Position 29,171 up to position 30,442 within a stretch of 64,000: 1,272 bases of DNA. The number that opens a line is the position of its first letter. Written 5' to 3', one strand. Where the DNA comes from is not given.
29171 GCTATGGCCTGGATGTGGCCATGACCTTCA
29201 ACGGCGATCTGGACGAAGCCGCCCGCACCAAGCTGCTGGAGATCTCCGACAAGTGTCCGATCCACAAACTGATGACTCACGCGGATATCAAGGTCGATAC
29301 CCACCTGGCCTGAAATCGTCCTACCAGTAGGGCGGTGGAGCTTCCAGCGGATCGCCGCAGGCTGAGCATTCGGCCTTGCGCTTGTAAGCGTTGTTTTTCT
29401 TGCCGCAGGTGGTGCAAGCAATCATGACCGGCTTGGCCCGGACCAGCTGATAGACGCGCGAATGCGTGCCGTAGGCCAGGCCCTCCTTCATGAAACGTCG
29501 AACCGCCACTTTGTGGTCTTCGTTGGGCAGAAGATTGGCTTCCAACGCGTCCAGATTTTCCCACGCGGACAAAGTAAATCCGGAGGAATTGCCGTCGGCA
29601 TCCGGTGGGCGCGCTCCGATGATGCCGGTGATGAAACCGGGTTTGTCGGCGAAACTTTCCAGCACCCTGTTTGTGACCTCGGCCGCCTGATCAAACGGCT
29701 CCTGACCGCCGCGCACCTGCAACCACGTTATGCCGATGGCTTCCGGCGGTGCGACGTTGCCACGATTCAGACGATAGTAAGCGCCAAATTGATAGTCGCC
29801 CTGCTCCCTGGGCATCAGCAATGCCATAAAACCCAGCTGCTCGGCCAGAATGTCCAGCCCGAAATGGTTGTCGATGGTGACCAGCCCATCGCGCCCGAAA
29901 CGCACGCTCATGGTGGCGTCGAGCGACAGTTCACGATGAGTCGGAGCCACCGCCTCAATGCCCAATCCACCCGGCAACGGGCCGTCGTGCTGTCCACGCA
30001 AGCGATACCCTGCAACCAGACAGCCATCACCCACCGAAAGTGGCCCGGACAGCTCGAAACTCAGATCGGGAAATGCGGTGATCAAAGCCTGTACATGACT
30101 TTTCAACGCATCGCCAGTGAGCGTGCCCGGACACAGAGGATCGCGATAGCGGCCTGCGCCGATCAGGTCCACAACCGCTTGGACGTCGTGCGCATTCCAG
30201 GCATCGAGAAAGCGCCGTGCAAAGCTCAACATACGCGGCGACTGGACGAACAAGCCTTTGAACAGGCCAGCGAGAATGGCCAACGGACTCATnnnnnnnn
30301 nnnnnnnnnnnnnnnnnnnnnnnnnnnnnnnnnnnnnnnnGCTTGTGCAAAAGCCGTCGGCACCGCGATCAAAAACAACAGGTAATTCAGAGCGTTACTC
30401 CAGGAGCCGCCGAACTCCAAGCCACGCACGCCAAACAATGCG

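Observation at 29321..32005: Two paralogous styrene-oxide-isomerase-like membrane proteins flanking a TetR gene, one translationally coupled to a SnoaL/ABM/zinc-ribbon protein, with no styrene catabolic genes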

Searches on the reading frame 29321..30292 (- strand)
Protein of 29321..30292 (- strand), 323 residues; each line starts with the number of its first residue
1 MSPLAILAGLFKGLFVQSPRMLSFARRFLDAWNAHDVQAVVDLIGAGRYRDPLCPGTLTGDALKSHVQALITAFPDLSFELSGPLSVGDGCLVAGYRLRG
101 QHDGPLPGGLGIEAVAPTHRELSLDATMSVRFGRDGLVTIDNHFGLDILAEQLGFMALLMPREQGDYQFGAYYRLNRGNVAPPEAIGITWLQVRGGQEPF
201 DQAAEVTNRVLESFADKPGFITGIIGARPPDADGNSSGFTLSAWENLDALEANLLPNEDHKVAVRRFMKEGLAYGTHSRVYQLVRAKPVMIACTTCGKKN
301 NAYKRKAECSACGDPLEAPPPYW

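Call 3: search_protein_families(library=pfam, proteins=[window:29321-30292:-], max_evalue=1)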
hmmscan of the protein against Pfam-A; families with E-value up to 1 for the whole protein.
window:29321-30292:- (323 aa): 7 families
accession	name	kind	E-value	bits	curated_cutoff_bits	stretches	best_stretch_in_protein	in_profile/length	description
PF12680.13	SnoaL_2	-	1.5e-10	42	27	1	25-139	1-100/102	SnoaL-like domain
PF07366.18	SnoaL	-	2.7e-07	30.9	28.4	1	25-134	4-107/126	SnoaL-like polyketide cyclase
PF07191.17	Zn_ribbon_6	-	0.049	14.1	25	1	287-317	13-40/67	Double zinc ribbon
PF01155.25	HypA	-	0.11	12.9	28.9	1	285-314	65-94/112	Hydrogenase/urease nickel incorporation, metallochaperone, hypA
PF23455.1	DUF7129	-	0.23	11.7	30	1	293-315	14-36/45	Domain of unknown function (DUF7129)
PF11023.14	DUF2614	-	0.26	11.9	21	1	283-316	60-93/111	Zinc-ribbon containing domain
PF13717.11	Zn_ribbon_4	-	0.37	11.2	30.3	0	284-298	19-33/36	zinc-ribbon domain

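Call 4: search_protein_families(library=ncbifam, proteins=[window:29321-30292:-], max_evalue=1)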
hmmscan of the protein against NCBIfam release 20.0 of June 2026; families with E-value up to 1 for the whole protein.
window:29321-30292:- (323 aa): 3 families
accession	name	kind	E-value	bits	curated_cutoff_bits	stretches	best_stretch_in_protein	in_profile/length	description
TIGR02096.1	TIGR02096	subfamily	0.0018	18.6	97.1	1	23-79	2-60/129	ketosteroid isomerase-related protein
NF003214.0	PRK04179.1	equivalog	0.091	12.7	71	1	288-313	15-39/62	50S ribosomal protein L37e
NF033497.1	rubre_like_arch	subfamily_domain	0.57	10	32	0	293-316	3-26/34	rubrerythrin-like domain-containing protein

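Call 8: search_solved_structures(query=window:29321-30292:-, max_evalue=1, show_alignments=2)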
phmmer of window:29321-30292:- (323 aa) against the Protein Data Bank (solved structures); distinct sequences matched with E-value up to 1: 5.
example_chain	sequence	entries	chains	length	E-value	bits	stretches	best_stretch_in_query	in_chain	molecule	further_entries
8ysb_A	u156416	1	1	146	8.2e-05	25.2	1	16-154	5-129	Predicted ester cyclase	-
3h3h_A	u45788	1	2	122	0.036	16.5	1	23-85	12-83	uncharacterized SnoaL-like protein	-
6x1i_B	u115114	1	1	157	0.042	16.3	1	13-111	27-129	SnoaL-like Protein fused to a coiled coil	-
2go8_A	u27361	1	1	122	0.089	15.2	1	204-261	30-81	Hypothetical protein yqjZ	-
3dxo_A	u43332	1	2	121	0.26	13.7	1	21-111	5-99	uncharacterized SnoaL-like Protein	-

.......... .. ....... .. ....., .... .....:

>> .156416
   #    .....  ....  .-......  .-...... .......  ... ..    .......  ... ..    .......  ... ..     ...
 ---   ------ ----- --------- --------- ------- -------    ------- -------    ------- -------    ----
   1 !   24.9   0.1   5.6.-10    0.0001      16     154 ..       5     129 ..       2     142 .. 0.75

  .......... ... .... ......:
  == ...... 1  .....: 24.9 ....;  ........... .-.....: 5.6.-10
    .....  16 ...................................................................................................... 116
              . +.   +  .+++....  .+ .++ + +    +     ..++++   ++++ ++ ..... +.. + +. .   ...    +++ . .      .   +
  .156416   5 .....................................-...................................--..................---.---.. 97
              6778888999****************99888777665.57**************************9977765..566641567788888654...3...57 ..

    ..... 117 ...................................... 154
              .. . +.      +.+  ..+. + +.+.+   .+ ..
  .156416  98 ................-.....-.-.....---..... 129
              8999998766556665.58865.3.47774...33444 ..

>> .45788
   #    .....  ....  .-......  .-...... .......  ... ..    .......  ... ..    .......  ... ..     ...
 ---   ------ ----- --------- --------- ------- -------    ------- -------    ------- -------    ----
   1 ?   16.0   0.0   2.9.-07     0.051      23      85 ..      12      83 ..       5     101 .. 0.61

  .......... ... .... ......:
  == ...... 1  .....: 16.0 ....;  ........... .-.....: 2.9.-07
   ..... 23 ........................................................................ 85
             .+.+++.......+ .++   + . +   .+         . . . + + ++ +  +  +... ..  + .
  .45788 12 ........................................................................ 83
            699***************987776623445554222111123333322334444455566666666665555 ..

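Call 15: find_homologous_proteins(query=window:29321-30292:-, max_evalue=0.001)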
Query window:29321-30292:- (323 aa): 73 proteins with E <= 0.001 among 4614 candidates.
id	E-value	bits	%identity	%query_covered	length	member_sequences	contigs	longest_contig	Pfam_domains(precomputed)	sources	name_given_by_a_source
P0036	7.2e-220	747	100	100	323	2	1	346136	PF07366.19,PF12680.14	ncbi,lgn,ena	-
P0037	4.3e-177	606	80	100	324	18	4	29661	PF07366.19,PF12680.14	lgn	-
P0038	5.7e-166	570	76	100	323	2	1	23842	PF07366.19,PF12680.14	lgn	-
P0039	3.7e-155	534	72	100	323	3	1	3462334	PF07366.19,PF12680.14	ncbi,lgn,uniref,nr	ncbi:ester cyclase [Flagellatimonas centrodinii]|uniref:ester cyclase n=1 Tax=Flagellatimonas centro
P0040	1.2e-143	496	67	100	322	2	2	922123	PF07366.19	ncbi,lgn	-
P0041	2.1e-143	496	70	99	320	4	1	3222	PF07366.19,PF12680.14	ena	-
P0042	2.2e-142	492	69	100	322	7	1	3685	PF07366.19,PF12680.14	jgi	jgi:predicted ester cyclase/ribosomal protein L37E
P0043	3.8e-142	491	67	100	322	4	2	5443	PF07366.19,PF12680.14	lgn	-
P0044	1.5e-140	486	67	100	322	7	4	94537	PF07366.19,PF12680.14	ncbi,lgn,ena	-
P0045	3.1e-140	485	67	100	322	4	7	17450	PF07366.19,PF12680.14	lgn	-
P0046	3.9e-138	478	66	100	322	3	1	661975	PF07366.19,PF12680.14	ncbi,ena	-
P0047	5.9e-137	474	65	100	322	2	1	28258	PF07366.19,PF12680.14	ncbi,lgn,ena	-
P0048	1.3e-135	470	65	100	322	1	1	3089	PF07366.19,PF12680.14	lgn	-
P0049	1.9e-135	469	66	100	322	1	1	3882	PF07366.19,PF12680.14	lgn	-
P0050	3.1e-134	465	66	95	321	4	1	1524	PF07366.19,PF12680.14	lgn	-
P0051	1.1e-133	464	63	100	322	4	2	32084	PF07366.19,PF12680.14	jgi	jgi:predicted ester cyclase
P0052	6.6e-133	461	64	100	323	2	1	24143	PF07366.19,PF12680.14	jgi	-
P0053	1.7e-132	460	64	95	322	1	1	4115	PF07366.19,PF12680.14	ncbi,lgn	-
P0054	8.2e-132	457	63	100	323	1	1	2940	PF07366.19,PF12680.14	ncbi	-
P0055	4.5e-131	455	64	100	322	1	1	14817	PF07366.19,PF12680.14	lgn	-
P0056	5.8e-131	455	64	95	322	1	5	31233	PF07366.19,PF12680.14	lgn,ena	-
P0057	2.6e-130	453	65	95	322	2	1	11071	PF07366.19,PF12680.14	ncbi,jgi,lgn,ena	-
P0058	1.4e-129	450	63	100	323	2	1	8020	PF07366.19,PF12680.14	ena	-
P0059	2.2e-128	446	63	100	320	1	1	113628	PF07366.19,PF12680.14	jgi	jgi:predicted ester cyclase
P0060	1.9e-126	440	61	100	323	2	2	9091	PF07366.19,PF12680.14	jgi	jgi:predicted ester cyclase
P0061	4.4e-126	439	59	100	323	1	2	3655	PF07366.19,PF12680.14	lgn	-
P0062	3.6e-125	436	65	94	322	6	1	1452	PF07366.19,PF12680.14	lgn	-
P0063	3.7e-125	436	61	100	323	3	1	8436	PF07366.19,PF12680.14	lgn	-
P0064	4.1e-123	429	64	94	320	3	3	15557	PF07366.19,PF12680.14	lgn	-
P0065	9.7e-123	428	61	99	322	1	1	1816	PF07366.19,PF12680.14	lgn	-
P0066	2.4e-120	420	61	99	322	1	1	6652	PF07366.19,PF12680.14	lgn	-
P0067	1.1e-112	395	55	100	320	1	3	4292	PF07366.19,PF12680.14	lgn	-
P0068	2.0e-109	384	55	100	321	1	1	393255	PF07366.19,PF12680.14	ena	-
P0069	5.5e-109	382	54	100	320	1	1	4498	PF07366.19,PF12680.14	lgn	-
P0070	5.2e-106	373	52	100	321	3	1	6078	PF07366.19,PF12680.14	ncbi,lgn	-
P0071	3.1e-105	370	51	100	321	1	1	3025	PF07366.19,PF12680.14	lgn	-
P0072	3.6e-105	370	53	100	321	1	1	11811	PF07366.19,PF12680.14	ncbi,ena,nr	ncbi:MAG: ester cyclase [Salinisphaeraceae bacterium]|nr:ester cyclase [Salinisphaeraceae bacterium]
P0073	3.3e-104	367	52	100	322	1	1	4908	PF07366.19,PF12680.14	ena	-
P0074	2.1e-103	364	48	100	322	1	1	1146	PF07366.19,PF12680.14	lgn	-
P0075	7.8e-103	362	50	100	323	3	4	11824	PF07366.19,PF12680.14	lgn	-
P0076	2.7e-100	354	47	100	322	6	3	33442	PF07366.19,PF12680.14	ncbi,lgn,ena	-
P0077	3.1e-100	354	50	98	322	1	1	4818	PF07366.19,PF12680.14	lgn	-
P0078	3.7e-100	353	49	99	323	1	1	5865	PF07366.19,PF12680.14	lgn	-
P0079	3.0e-99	350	48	100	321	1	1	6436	PF07366.19,PF12680.14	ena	-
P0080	1.2e-98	349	49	100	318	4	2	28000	PF07366.19,PF12680.14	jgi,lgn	jgi:predicted ester cyclase/heme-degrading monooxygenase HmoA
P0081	6.9e-98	346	49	100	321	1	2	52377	PF07366.19,PF12680.14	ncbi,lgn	-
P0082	8.9e-98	346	50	100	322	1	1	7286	PF07366.19,PF12680.14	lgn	-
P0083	1.0e-97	345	49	100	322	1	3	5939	PF07366.19,PF12680.14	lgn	-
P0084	2.7e-97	344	50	98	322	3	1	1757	PF07366.19,PF12680.14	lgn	-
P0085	8.8e-97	342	50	100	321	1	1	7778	PF07366.19,PF12680.14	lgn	-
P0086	1.4e-96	342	48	100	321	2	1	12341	PF07366.19,PF12680.14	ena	-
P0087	2.6e-95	338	46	100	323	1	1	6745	PF07366.19,PF12680.14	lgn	-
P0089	6.2e-83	297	58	72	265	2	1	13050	PF07366.19,PF12680.14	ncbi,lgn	-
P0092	3.2e-36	143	32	93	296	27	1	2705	PF07366.19,PF12680.14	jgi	jgi:steroid delta-isomerase-like uncharacterized protein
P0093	3.2e-36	143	33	92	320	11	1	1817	PF07366.19,PF12680.14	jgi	jgi:ketosteroid isomerase-like protein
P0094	5.8e-36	142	32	93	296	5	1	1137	PF07366.19,PF12680.14,PF14534.13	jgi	jgi:steroid delta-isomerase-like uncharacterized protein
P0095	1.6e-35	141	31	95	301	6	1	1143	PF07366.19,PF12680.14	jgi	-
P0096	1.8e-35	141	32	93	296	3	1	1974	PF07366.19,PF12680.14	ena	-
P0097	3.8e-35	140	30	95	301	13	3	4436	PF07366.19,PF12680.14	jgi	jgi:steroid delta-isomerase-like uncharacterized protein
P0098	4.1e-35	140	31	94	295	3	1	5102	PF07366.19,PF12680.14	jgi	jgi:steroid delta-isomerase-like uncharacterized protein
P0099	2.4e-34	137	31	93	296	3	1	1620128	PF07366.19,PF12680.14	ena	-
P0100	4.0e-34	136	32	92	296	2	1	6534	PF07366.19,PF12680.14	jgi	jgi:steroid delta-isomerase-like uncharacterized protein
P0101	1.2e-32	132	31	92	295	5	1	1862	PF07366.19,PF12680.14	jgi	jgi:steroid delta-isomerase-like uncharacterized protein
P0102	2.8e-32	130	31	93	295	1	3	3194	PF07366.19,PF12680.14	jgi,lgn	jgi:steroid delta-isomerase-like uncharacterized protein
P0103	4.8e-29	120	31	93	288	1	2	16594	PF07366.19,PF12680.14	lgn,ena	-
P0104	1.0e-28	119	31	93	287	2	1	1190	PF07366.19,PF12680.14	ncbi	-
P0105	1.3e-28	118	31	93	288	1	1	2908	PF07366.19,PF12680.14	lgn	-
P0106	3.6e-28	117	31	93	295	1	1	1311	PF07366.19,PF12680.14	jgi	jgi:steroid delta-isomerase-like uncharacterized protein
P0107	2.0e-27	114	31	93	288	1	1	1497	PF07366.19,PF12680.14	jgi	jgi:steroid delta-isomerase-like uncharacterized protein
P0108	1.7e-20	92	31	70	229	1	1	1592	PF07366.19,PF12680.14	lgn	-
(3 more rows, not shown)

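Call 20: find_encoding_contigs(protein=P0036, flank=10000, max_places=1)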
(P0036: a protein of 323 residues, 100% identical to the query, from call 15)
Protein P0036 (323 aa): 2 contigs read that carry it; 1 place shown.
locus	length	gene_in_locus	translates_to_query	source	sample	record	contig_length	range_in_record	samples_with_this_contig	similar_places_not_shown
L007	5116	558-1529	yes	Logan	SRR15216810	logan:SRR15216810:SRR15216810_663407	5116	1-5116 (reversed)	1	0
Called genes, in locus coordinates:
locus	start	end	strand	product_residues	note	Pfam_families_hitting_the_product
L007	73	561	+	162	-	PF26512:SOI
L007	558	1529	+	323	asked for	PF07366:SnoaL (weak), PF12680:SnoaL_2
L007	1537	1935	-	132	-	PF02566:OsmC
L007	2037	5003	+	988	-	PF22842:Pel9A-like_beta_helix (faint), PF13229:Beta_helix, PF05048:NosD (weak)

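Call 43: find_encoding_contigs(protein=P0039, flank=10000, max_places=1)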
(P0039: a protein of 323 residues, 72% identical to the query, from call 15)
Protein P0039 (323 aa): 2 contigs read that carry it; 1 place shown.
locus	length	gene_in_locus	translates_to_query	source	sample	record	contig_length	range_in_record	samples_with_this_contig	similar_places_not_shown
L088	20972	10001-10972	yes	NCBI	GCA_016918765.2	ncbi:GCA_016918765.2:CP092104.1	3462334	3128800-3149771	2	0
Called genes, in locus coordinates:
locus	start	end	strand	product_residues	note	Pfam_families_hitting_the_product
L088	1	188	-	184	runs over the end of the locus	PF01025:GrpE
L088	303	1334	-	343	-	PF01628:HrcA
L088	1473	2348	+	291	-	PF01513:NAD_kinase, PF20143:NAD_kinase_C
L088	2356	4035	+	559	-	PF02463:SMC_N, PF13476:AAA_23, PF13555:AAA_29 (weak), PF13304:AAA_21 (faint)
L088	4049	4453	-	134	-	PF01475:FUR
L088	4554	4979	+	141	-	PF04355:BamE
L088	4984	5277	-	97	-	PF03658:Ub-RnfH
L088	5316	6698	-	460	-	PF00209:SNF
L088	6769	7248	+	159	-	PF01668:SmpB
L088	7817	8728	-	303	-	PF10118:Metal_hydrol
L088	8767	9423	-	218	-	PF00440:TetR_N, PF13305:TetR_C_33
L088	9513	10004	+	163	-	PF26512:SOI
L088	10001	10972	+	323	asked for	PF07366:SnoaL, PF12680:SnoaL_2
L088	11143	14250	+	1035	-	PF00873:ACR_tran, PF03176:MMPL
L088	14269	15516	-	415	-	PF04286:DUF445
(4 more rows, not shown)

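Call 48: find_encoding_contigs(protein=P0099, flank=8000, max_places=2)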
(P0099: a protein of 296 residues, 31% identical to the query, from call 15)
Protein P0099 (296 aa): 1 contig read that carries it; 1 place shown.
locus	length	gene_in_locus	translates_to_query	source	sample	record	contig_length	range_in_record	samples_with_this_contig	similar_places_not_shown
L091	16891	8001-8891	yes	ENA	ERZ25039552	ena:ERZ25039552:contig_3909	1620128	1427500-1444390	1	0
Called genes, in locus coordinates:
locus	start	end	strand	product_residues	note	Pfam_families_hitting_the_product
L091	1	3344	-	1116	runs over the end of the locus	PF26549:Tricorn_N, PF07676:PD40 (faint), PF26550:Tricorn_2nd, PF14684:Tricorn_C1, PF14685:PDZ_Tricorn, PF03572:Peptidase_S41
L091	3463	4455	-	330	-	PF03976:PPK2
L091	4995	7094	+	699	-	-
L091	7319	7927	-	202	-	PF00440:TetR_N, PF16925:TetR_C_13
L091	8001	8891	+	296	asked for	PF07366:SnoaL, PF12680:SnoaL_2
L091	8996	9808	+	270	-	PF00561:Abhydrolase_1, PF12146:Hydrolase_4, PF12697:Abhydrolase_6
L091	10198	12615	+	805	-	PF12704:MacB_PCD (faint), PF02687:FtsX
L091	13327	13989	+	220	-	PF07336:ABATE, PF11706:zf-CGNR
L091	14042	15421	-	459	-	PF03486:HI0933_like (faint), PF07992:Pyr_redox_2, PF13738:Pyr_redox_3 (faint), PF00070:Pyr_redox, PF02852:Pyr_redox_dim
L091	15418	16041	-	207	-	PF00903:Glyoxalase (weak), PF22677:Ble-like_N (weak)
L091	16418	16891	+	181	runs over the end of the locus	-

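Call 61: predict_structure(alignment_id=A2)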
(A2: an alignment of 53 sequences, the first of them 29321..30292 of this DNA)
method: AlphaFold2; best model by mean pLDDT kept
length: 323 residues; sequences in the alignment: 53
mean_pLDDT: 94.1   pTM: 0.83
mean pLDDT of the five models: 94.1, 93.6, 93.3, 91.8, 90.8
residues with pLDDT >= 90: 283; 70-90: 39; 50-70: 1; < 50: 0
segments of 3 or more residues with pLDDT < 50: none
pLDDT, mean of each block of 10 residues (from residue 1): 82 85 95 98 97 94 97 98 90 97 95 96 97 95 96 93 93 92 95 96 95 95 95 95 97 94 93 94 93 96 94 93 76
secondary structure, 60 per line:
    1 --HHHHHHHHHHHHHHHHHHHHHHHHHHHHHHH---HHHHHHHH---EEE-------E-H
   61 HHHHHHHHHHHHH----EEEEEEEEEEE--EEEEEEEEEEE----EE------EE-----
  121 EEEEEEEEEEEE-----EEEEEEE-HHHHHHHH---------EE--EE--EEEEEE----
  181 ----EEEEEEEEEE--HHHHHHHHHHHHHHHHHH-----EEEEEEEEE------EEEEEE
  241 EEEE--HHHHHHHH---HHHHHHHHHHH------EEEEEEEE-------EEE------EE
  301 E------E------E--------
elements in order: H3-33 H37-44 E48-50 H60-73 E78-88 E91-101 E121-132 E138-144 H146-153 E171-176 E185-194 H197-214 E220-228 E235-244 H247-254 H258-268 E275-282 E290-292 E299-301

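Call 64: fold_search(model_id=the predicted structure, library=pdb)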
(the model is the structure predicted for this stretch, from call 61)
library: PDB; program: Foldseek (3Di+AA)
matches with E <= 10: 1377; with E <= 0.001: 270
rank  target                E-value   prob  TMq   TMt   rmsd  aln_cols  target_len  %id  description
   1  2gex_A                6.5e-09  1.00  0.35  0.71   3.0       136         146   20  Crystal structure of SnoaL2 a putative hydroxylase from Streptomyces nogalater (released 2006-07-18)
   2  8r20_A                1.6e-08  1.00  0.34  0.74   2.8       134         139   18  X-ray crystallographic structure of KstA15, polyketide biosynthesis enzyme (released 2024-08-07)
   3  2gey_C                3.7e-08  1.00  0.36  0.73   3.6       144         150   17  Crystal Structure of AclR a putative hydroxylase from Streptomyces galilaeus (released 2006-07-18)
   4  2gey_B                6.4e-08  1.00  0.35  0.77   3.3       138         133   17  Crystal Structure of AclR a putative hydroxylase from Streptomyces galilaeus (released 2006-07-18)
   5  2gey_A                6.8e-08  1.00  0.35  0.68   4.1       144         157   17  Crystal Structure of AclR a putative hydroxylase from Streptomyces galilaeus (released 2006-07-18)
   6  8kaa_A                8.6e-08  1.00  0.32  0.70   3.5       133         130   19  Crystal Structure of ChaU a ester cyclase from Streptomyces chartreusis (released 2024-08-07)
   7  8kaa_B                1.1e-07  1.00  0.35  0.76   3.1       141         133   17  Crystal Structure of ChaU a ester cyclase from Streptomyces chartreusis (released 2024-08-07)
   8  8r2b_B                2.2e-07  1.00  0.34  0.78   3.6       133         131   20  X-ray crystallographic structure of SnoaL2 in complex with the polyketide substrate (released 2024-08-07)
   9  8r2e_B                2.9e-07  1.00  0.33  0.77   3.6       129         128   19  X-ray crystallographic structure of SnoaL2 in complex with the polyketide reaction product (released 2024-08-07)
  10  3dxo_A                3.4e-07  1.00  0.28  0.69   4.2       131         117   21  CRYSTAL STRUCTURE OF A PUTATIVE ISOMERASE OF THE SNOAL-LIKE FAMILY (ATU_0744) FROM AGROBACTERIUM TUMEFACIENS STR. C58  (released 2008-08-12)
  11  8r2e_A                3.6e-07  1.00  0.34  0.79   2.6       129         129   20  X-ray crystallographic structure of SnoaL2 in complex with the polyketide reaction product (released 2024-08-07)
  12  8r2b_A                3.9e-07  1.00  0.34  0.79   2.5       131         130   20  X-ray crystallographic structure of SnoaL2 in complex with the polyketide substrate (released 2024-08-07)
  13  4h3u_B                6.2e-07  1.00  0.34  0.79   4.1       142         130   15  Crystal structure of hypothetical protein with ketosteroid isomerase-like protein fold from Catenulispora acidiphila D (released 2012-10-03)
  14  4h3u_A                8.4e-07  1.00  0.34  0.78   4.0       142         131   14  Crystal structure of hypothetical protein with ketosteroid isomerase-like protein fold from Catenulispora acidiphila D (released 2012-10-03)
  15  3dxo_B                9.5e-07  1.00  0.28  0.69   4.2       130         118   21  CRYSTAL STRUCTURE OF A PUTATIVE ISOMERASE OF THE SNOAL-LIKE FAMILY (ATU_0744) FROM AGROBACTERIUM TUMEFACIENS STR. C58  (released 2008-08-12)
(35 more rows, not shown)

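Call 80: find_related_loci(query=A5, collection=metagenome_contigs, flank=4000)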
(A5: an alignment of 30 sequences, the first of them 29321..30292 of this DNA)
Query A5 (323 aa) in metagenome_contigs; peptide patterns used: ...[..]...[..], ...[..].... (x = any residue, [..] = any of these).
78 stretches matched a pattern; 7 encode a relative of the query (tblastn E <= 1e-3); 7 distinct loci.
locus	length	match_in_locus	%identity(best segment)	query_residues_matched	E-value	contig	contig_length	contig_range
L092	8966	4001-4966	67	1-323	9e-146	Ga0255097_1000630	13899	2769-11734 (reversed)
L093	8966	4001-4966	67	1-323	3e-141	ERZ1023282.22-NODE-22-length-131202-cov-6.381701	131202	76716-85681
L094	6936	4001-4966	47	1-323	1e-105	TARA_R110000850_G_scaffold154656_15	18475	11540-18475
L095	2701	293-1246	49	1-323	2e-105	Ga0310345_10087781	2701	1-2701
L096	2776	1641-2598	51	1-323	3e-89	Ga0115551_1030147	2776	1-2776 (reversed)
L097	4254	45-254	63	254-323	7e-26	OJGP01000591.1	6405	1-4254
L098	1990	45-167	71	283-323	1e-13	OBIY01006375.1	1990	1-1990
